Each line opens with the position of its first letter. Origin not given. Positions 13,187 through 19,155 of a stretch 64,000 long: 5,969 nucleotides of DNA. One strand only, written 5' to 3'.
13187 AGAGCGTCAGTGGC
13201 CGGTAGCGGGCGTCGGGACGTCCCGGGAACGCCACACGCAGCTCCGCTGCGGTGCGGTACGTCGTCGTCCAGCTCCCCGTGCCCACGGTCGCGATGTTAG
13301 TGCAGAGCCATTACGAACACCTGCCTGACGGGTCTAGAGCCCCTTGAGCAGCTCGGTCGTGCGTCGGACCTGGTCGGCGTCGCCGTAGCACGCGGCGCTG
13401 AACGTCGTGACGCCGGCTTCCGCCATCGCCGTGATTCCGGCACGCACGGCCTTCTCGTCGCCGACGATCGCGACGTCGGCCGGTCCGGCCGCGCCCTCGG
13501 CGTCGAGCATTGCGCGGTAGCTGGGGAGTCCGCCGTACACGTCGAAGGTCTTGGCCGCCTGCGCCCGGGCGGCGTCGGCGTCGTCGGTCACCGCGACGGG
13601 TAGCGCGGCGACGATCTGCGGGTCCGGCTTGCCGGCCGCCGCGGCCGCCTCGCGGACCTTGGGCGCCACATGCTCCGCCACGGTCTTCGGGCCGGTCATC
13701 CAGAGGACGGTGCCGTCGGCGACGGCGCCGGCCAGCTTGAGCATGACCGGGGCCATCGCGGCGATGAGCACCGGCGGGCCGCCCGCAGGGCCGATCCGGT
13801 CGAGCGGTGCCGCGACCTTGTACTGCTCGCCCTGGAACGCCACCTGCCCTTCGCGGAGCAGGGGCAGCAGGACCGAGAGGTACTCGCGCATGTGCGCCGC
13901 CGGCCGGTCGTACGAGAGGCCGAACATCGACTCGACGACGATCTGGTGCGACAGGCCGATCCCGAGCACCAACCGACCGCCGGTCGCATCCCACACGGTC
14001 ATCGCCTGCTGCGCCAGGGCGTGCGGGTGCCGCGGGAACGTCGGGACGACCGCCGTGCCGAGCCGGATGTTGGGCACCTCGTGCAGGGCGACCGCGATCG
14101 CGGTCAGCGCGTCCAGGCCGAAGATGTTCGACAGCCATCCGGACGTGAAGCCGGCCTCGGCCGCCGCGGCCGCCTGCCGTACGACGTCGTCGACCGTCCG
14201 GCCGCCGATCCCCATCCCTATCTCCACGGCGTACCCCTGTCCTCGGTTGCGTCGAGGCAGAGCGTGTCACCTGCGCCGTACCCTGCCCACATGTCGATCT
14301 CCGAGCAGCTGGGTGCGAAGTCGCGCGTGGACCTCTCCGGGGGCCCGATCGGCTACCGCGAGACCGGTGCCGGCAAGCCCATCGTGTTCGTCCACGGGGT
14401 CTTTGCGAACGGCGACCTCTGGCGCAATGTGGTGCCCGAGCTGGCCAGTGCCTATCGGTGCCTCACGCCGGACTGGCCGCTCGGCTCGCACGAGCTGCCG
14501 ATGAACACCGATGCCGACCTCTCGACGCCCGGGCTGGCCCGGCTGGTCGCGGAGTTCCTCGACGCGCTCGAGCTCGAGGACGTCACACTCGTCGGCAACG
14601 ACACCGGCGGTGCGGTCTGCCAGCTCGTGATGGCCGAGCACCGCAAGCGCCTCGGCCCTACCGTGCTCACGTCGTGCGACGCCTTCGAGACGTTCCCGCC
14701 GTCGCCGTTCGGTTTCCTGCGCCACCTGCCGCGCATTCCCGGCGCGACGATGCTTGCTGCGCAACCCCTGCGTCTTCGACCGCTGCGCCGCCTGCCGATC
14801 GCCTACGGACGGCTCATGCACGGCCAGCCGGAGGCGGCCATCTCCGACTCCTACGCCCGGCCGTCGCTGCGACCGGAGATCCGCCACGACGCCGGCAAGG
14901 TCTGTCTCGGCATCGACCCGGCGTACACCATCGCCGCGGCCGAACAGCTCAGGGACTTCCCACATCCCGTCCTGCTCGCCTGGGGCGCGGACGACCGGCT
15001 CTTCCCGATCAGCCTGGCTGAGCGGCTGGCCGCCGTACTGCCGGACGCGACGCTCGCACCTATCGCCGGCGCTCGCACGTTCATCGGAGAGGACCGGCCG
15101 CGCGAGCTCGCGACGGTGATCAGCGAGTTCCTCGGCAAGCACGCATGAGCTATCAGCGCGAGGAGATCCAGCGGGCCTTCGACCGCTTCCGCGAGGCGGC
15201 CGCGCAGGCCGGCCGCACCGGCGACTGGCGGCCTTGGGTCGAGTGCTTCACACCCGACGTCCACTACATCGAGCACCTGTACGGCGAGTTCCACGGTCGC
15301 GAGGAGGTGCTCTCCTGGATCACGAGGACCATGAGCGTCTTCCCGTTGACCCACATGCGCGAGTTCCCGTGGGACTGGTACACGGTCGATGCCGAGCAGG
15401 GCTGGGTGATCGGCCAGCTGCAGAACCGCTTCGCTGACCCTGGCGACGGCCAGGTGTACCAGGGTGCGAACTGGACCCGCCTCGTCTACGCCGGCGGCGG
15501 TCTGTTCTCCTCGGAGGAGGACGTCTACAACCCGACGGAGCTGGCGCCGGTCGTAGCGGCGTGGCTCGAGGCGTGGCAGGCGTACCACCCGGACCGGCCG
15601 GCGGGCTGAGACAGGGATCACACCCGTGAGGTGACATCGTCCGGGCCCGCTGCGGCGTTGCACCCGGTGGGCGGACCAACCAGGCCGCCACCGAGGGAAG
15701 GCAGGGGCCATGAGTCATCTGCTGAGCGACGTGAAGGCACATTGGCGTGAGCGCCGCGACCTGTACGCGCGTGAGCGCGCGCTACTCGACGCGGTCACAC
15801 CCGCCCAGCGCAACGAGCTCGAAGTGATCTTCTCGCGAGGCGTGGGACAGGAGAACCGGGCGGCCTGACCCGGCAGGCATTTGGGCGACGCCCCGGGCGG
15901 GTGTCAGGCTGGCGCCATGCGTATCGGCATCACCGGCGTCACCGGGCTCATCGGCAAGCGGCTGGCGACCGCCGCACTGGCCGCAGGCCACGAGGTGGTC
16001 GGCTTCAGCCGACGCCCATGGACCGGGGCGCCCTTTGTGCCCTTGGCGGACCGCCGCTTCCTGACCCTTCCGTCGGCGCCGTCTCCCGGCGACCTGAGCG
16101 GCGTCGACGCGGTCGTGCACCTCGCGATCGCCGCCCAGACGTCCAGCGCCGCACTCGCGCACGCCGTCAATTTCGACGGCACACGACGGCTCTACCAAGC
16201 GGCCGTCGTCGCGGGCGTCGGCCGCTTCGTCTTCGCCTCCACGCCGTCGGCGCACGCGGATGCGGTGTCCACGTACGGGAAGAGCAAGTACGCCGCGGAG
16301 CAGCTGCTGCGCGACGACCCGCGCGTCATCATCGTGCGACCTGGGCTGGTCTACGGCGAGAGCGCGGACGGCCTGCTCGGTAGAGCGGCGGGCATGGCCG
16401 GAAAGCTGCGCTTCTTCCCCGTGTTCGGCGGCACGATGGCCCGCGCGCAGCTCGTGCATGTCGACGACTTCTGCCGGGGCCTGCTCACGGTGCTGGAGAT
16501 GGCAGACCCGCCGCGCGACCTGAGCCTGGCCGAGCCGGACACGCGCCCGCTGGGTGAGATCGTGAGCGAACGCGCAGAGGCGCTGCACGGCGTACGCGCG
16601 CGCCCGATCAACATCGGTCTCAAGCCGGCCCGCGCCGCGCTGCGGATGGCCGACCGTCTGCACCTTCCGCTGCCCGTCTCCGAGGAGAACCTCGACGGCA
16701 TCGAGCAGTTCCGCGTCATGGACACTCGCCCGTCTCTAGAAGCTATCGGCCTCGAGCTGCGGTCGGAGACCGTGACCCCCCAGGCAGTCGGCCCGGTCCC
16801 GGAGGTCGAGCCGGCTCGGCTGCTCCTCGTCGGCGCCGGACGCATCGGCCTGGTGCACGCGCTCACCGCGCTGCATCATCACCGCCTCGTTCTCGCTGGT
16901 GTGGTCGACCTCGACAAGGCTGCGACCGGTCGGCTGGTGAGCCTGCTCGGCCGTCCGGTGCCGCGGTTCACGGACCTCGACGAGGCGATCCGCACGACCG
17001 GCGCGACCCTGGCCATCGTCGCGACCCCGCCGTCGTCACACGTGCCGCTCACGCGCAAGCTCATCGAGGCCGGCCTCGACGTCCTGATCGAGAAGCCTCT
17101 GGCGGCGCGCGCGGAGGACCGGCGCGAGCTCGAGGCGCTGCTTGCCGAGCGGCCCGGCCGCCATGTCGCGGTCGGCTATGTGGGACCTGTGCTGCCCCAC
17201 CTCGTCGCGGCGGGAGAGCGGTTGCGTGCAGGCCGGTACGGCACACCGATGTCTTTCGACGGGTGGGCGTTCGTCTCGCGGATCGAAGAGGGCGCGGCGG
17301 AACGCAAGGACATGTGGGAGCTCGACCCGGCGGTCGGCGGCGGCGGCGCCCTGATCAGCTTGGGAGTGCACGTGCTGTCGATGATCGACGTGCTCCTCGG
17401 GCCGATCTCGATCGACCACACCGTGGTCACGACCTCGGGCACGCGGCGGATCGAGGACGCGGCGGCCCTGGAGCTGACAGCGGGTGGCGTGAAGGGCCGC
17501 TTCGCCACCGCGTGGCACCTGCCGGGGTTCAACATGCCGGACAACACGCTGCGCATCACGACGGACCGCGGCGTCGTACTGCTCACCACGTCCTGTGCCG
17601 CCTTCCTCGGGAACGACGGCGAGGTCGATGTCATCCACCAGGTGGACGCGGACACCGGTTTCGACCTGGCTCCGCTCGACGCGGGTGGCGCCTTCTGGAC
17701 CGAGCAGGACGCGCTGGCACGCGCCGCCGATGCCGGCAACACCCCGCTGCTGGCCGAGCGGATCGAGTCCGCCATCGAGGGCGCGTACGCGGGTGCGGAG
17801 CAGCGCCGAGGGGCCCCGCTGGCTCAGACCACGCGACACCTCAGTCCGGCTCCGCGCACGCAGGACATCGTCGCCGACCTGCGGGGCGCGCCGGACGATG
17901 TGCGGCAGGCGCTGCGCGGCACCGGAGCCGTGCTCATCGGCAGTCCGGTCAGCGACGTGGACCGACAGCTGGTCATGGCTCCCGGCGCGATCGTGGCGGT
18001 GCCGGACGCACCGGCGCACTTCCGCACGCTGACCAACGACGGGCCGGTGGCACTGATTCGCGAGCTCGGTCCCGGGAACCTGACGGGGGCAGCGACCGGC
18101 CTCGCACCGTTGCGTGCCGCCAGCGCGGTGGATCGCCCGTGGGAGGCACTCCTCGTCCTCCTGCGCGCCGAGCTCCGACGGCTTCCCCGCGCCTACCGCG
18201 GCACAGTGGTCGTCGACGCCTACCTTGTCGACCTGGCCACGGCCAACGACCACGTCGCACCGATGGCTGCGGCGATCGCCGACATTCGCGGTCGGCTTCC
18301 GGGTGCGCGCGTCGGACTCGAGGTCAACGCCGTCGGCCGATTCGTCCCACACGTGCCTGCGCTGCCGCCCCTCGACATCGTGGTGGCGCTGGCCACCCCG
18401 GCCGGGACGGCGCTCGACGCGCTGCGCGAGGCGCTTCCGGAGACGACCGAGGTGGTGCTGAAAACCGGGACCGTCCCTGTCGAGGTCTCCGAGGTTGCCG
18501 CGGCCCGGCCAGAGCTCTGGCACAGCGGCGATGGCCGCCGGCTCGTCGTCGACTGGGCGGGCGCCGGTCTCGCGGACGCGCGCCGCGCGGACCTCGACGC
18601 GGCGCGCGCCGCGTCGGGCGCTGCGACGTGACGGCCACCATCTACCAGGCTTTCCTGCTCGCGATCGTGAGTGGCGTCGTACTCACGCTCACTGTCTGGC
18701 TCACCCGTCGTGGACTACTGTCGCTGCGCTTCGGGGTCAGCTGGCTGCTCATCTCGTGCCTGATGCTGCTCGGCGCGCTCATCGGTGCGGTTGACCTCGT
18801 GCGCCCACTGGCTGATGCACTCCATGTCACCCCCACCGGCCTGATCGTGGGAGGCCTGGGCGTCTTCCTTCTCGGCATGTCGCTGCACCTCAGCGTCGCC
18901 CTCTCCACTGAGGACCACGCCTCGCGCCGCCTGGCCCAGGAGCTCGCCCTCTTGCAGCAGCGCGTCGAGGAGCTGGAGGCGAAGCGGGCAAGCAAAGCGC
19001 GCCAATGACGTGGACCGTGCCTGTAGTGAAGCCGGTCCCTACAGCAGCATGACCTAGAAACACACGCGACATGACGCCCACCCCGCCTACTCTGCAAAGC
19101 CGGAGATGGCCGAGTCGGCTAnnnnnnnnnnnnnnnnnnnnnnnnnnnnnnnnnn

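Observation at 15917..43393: About 27-kb Wzx/Wzy/Wzc polysaccharide locus unusually rich in methyltransferases and redox tailoring genes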

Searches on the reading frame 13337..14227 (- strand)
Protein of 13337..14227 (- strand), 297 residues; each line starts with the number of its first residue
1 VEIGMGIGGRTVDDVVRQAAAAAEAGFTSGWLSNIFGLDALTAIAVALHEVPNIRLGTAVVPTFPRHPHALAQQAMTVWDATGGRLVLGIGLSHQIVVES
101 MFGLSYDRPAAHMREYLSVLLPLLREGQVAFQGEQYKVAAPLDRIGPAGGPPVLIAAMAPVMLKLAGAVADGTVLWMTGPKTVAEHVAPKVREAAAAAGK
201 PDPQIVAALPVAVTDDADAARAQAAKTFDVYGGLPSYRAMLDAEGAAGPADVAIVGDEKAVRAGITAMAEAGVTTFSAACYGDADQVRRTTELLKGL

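Call 9: search_protein_families(library=pfam, proteins=[window:13337-14227:-], max_evalue=0.01)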
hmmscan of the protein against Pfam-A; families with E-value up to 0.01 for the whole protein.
window:13337-14227:- (297 aa): 1 family
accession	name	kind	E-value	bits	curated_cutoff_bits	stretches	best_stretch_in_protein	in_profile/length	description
PF00296.26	Bac_luciferase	-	9e-54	183.4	27.9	1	11-288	21-301/314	Luciferase-like monooxygenase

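Call 18: find_encoding_contigs(protein=window:13337-14227:-, flank=3000, max_places=6)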
Protein window:13337-14227:- (297 aa): no gene with exactly this product is on record in the collection.

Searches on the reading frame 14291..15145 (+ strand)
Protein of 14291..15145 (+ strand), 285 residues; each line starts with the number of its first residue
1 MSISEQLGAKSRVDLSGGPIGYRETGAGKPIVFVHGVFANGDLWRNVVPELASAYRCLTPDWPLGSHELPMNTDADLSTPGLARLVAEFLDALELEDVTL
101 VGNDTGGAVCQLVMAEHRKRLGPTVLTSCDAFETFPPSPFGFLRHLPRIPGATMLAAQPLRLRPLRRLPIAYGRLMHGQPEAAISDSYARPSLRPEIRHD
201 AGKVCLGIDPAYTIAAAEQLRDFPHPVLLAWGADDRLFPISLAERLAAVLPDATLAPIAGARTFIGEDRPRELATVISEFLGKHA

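Call 9: search_protein_families(library=pfam, proteins=[window:14291-15145:+], max_evalue=0.01)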
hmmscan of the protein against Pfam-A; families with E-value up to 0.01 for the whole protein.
window:14291-15145:+ (285 aa): 2 families
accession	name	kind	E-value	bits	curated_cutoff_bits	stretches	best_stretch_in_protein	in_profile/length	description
PF00561.26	Abhydrolase_1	-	6.9e-20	72.2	25.8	1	29-259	1-234/245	alpha/beta hydrolase fold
PF12697.13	Abhydrolase_6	-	2e-16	61.8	26.3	1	31-274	1-215/217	Alpha/beta hydrolase family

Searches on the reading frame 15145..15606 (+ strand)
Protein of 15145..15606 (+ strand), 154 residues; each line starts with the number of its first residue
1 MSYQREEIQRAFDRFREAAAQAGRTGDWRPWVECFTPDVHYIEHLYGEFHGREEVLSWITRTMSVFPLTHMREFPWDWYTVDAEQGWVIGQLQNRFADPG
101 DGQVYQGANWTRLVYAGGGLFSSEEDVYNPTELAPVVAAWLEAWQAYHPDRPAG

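Call 9: search_protein_families(library=pfam, proteins=[window:15145-15606:+], max_evalue=0.01)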
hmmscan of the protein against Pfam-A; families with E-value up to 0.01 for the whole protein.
window:15145-15606:+ (154 aa): 2 families
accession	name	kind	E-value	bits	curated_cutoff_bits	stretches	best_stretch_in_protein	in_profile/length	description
PF12680.13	SnoaL_2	-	3.8e-07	31.1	27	1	22-113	7-94/102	SnoaL-like domain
PF13577.12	SnoaL_4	-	6.8e-05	23.3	24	1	5-72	6-70/126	SnoaL-like domain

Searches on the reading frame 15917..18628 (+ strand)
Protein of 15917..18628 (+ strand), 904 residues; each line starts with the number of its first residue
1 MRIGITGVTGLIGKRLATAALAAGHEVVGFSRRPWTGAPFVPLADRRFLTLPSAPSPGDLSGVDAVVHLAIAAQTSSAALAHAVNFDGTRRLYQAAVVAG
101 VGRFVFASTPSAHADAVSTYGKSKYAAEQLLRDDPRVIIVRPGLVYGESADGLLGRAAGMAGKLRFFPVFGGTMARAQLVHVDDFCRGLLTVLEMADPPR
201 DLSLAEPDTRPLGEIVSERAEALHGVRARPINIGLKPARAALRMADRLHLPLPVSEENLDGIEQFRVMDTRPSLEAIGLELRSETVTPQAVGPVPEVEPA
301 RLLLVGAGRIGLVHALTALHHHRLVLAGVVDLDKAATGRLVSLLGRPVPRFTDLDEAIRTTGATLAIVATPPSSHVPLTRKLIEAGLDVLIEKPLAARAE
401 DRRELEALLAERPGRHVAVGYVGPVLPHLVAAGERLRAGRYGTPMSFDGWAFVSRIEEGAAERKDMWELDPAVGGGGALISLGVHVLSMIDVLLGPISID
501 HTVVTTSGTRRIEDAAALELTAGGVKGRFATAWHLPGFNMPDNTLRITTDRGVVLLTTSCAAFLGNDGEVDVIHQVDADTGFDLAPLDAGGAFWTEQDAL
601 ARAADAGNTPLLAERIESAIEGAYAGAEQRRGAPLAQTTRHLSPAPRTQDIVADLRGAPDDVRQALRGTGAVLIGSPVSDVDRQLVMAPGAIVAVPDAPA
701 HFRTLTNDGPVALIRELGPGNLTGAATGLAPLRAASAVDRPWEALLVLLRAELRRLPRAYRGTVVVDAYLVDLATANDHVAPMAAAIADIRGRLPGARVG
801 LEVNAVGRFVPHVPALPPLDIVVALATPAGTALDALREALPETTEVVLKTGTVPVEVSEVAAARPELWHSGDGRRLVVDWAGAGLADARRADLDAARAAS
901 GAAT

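Call 5: search_protein_families(library=pfam, proteins=[window:15917-18628:+], max_evalue=0.01)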
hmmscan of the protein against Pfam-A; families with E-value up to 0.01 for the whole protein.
window:15917-18628:+ (904 aa): 10 families
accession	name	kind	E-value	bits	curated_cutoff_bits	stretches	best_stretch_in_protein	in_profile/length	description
PF01370.27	Epimerase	-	1.1e-20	74.6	20.9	1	5-202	3-237/240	NAD dependent epimerase/dehydratase family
PF01408.29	GFO_IDH_MocA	-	1e-18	68.6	24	1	301-421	2-120/120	Oxidoreductase family, NAD-binding Rossmann fold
PF22725.1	GFO_IDH_MocA_C3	-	7.9e-11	42.5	27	1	431-553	3-122/124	GFO/IDH/MocA C-terminal domain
PF04321.23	RmlD_sub_bind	-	1.8e-07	31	27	1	1-154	1-160/287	RmlD substrate binding domain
PF13460.12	NAD_binding_10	-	1.1e-06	29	27.2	1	7-146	1-147/184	NAD(P)H-binding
PF07993.18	NAD_binding_4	-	5.7e-06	26.1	20.1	1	110-158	167-220/258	Male sterility protein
PF16363.11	GDP_Man_Dehyd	-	0.0016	18.4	27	0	5-33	2-30/332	GDP-mannose 4,6 dehydratase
PF01073.25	3Beta_HSD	-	0.0018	17.8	22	1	60-112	64-119/280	3-beta hydroxysteroid dehydrogenase/isomerase family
PF02719.21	Polysacc_synt_2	-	0.0042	16.7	20.2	1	78-131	97-149/293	Polysaccharide biosynthesis protein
PF01113.26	DapB_N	-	0.0045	17.5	25.6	0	1-33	1-34/124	Dihydrodipicolinate reductase, N-terminus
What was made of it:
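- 15917..18631 (+): g01: 904-aa tri-domain oxidoreductase. SDR/epimerase-like domain at residues 1-215, GFO/IDH/MocA at about 300-555, conserved unassigned C-terminal region at about 600-904. Peripheral to the locus, with flank-like GC3 of 0.876. Pfam PF01370 74.6 bits, PF01408 68.6 bits, PF22725 (call 5).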

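Call 12: search_protein_families(library=ncbifam, proteins=[window:15917-18628:+], max_evalue=0.01)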
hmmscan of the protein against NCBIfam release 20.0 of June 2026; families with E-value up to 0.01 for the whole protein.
window:15917-18628:+ (904 aa): 23 families
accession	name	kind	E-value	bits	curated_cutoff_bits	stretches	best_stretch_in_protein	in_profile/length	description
NF004520.0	PRK05865.1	equivalog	1.8e-15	55.9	1509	1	1-215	1-194/854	sugar epimerase family protein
TIGR04380.1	myo_inos_iolG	equivalog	3e-13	49.4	355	1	303-447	5-148/330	inositol 2-dehydrogenase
NF040723.1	UDP-GlcNAcDh_Arch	equivalog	2e-09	37.4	450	1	303-446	4-143/302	UDP-N-acetylglucosamine 3-dehydrogenase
NF042422.1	oxyalk_red_OleD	equivalog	6.4e-09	35.6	580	1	1-116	1-117/329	2-alkyl-3-oxoalkanoate reductase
NF041392.1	XylDh_Gfo6_Halo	equivalog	5e-08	32.1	350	1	367-495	87-213/350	D-xylose 1-dehydrogenase Gfo6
TIGR03466.1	HpnA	hypoth_equivalog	9.2e-08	31.3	367.65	1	5-145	5-170/327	hopanoid-associated sugar epimerase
NF052479.1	LevoglcsnDh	equivalog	5.1e-07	28.7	650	1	357-516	68-225/386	levoglucosan dehydrogenase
NF041293.1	G6PDh_Azf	equivalog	2e-06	27.4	400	1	60-149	65-155/252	NAD-dependent glucose-6-phosphate dehydrogenase Azf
NF003995.0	PRK05472.2-4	subfamily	2.3e-06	27.3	126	1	301-390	85-173/213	redox-sensing transcriptional repressor Rex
NF042423.1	oxyalk_red_Shew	equivalog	8.6e-06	25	580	1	3-114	11-123/331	2-alkyl-3-oxoalkanoate reductase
NF003992.0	PRK05472.2-1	equivalog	1.1e-05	24.7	226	1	301-390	100-188/249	redox-sensing transcriptional repressor Rex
NF007574.0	PRK10206.1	equivalog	1.9e-05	23.9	352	1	352-418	55-120/345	oxidoreductase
NF003993.0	PRK05472.2-2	equivalog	3.7e-05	23.4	217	1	301-392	85-175/212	redox-sensing transcriptional repressor Rex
TIGR01777.1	yfcH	hypoth_equivalog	7.2e-05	22.5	207.35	1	4-70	2-65/292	TIGR01777 family oxidoreductase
NF047837.1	UDPAcbARedWbcJ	equivalog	0.00011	21.3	500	1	57-193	41-184/372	UDP-2-acetamido-2,6-beta-L-arabino-hexul-4-ose reductase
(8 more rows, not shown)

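Call 14: search_solved_structures(query=window:15917-18628:+, max_evalue=0.001)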
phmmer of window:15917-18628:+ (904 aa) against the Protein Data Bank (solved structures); distinct sequences matched with E-value up to 0.001: 40.
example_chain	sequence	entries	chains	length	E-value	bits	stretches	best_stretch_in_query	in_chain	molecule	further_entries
6nor_A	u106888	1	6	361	1.8e-14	56.4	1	297-539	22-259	Putative NAD dependent dehydrogenase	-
3dty_A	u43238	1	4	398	1.7e-12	49.9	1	298-505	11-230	Oxidoreductase, Gfo/Idh/MocA family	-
7d5m_A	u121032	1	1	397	1.9e-12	49.8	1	297-504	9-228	Oxidoreductase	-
7d5n_A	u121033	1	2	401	1.9e-12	49.7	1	297-504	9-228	Oxidoreductase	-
3q2i_A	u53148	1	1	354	2.5e-12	49.4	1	299-519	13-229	dehydrogenase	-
5ya8_A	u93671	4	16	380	8.5e-12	47.6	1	339-532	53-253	Scyllo-inositol dehydrogenase with L-glucose dehydrogenase activity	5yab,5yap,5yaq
6ktj_A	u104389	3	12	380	1.2e-11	47.1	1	339-532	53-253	Scyllo-inositol dehydrogenase with L-glucose dehydrogenase activity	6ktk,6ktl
3q2k_A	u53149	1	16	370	5.3e-09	38.4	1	300-514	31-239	oxidoreductase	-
4gqa_A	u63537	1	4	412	6.9e-09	38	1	324-498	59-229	NAD binding Oxidoreductase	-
6jw6_A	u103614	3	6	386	6.9e-09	38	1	299-518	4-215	Dehydrogenase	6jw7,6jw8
5a02_A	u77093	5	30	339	8.8e-09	37.6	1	353-505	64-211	ALDOSE-ALDOSE OXIDOREDUCTASE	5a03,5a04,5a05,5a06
4id9_A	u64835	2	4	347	2.8e-07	32.7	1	3-112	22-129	SHORT-CHAIN DEHYDROGENASE/REDUCTASE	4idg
4hkt_A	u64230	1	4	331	5.7e-07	31.6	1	301-443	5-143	Inositol 2-dehydrogenase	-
9g83_P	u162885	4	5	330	7.9e-07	31.2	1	7-224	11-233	NAD-dependent epimerase/dehydratase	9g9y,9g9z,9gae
3db2_A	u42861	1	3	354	1.2e-06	30.6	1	362-499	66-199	putative NADPH-dependent oxidoreductase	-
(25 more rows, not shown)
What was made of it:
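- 15917..18631 (+): PDB Gfo/Idh/MocA hits (call 14).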

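Call 62: search_protein_representatives(protein=window:15917-18628:+)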
Query: 904 residues. Proteins with E-value up to 0.001 (for the whole library): 17018; up to 1e-10: 2210; up to 1e-30: 92. The best 150 are listed.
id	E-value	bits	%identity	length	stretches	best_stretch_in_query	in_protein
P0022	1.0e-278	944.0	54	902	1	1-901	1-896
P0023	1.3e-155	536.7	42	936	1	3-900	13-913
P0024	2.0e-147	509.6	42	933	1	41-896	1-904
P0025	6.5e-116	405.3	61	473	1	324-650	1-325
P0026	2.4e-113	396.8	36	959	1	5-892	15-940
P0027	9.0e-108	378.4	34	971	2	5-624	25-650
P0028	1.3e-107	377.9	37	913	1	2-884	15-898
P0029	1.8e-107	377.5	39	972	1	4-894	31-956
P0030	3.2e-107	376.6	33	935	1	3-888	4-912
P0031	4.8e-106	372.7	46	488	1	427-900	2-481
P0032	4.3e-104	366.3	37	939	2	5-607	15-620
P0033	2.3e-102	360.6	35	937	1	3-894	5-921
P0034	1.3e-100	354.7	36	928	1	1-887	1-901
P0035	3.4e-100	353.4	38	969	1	3-900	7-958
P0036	3.5e-100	353.3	34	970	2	4-620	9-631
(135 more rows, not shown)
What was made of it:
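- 15917..18631 (+): About 20 full-length relatives among 1.84e9 representatives, best 54% identity (call 62).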

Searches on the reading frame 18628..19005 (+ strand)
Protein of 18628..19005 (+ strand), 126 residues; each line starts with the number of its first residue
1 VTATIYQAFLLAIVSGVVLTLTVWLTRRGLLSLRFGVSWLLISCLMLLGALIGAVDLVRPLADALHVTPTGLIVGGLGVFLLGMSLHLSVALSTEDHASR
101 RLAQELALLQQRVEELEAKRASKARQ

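Call 5: search_protein_families(library=pfam, proteins=[window:18628-19005:+], max_evalue=0.01)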
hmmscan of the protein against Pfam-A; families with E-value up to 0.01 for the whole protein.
window:18628-19005:+ (126 aa): 1 family
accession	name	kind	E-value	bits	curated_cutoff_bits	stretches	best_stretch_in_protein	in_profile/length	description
PF10066.14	DUF2304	-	2e-09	38.1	25.5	1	9-111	4-105/106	Uncharacterized conserved protein (DUF2304)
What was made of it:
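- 18628..19008 (+): g02: DUF2304 small membrane protein. Its start overlaps the g01 stop by 4 nt. PF10066 38.1 bits, above the cutoff of 25.5 (call 5).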
